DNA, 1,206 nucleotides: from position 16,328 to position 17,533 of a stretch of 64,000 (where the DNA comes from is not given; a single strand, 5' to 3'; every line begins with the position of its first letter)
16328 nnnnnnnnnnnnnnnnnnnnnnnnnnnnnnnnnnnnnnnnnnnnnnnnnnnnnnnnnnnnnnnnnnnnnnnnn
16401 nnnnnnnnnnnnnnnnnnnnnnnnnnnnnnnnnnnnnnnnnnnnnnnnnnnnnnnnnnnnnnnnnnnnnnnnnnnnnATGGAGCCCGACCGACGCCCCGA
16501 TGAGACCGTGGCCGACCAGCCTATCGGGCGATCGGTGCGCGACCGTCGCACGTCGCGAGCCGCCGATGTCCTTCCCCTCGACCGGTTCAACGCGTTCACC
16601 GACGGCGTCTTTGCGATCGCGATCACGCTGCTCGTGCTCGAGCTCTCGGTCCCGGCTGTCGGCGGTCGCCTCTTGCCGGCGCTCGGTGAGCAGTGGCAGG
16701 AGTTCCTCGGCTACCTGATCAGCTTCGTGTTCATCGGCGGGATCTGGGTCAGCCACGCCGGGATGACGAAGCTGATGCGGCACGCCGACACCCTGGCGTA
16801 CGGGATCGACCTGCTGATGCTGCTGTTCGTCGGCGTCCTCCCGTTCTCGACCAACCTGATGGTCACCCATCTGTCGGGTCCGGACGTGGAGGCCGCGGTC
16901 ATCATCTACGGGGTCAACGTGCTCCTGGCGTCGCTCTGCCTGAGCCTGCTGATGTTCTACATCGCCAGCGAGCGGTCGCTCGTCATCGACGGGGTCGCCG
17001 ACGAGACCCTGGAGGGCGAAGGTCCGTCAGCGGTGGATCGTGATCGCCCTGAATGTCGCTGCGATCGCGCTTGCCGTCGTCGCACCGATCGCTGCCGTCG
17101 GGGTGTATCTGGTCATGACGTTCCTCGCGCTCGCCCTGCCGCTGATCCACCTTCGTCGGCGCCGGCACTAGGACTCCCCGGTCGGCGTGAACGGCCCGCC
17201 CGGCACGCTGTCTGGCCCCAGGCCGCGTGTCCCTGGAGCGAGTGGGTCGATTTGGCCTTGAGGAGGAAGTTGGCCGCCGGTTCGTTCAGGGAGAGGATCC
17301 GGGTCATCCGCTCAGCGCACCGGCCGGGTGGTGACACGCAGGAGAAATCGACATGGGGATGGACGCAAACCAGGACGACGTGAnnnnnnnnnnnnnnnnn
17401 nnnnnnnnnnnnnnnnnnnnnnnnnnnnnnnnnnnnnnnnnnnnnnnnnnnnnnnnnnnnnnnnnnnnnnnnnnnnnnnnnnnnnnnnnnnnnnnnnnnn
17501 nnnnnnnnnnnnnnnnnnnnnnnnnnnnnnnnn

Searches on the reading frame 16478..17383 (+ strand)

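Call 45: search_protein_families(library=pfam, proteins=[window:16478-17383:+], max_evalue=0.01)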
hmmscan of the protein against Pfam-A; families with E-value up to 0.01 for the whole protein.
window:16478-17383:+ (301 aa): 1 family
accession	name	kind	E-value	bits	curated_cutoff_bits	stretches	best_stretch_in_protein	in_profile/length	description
PF06736.16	TMEM175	-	3e-23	82.6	25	1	36-122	1-88/88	Endosomal/lysosomal potassium channel TMEM175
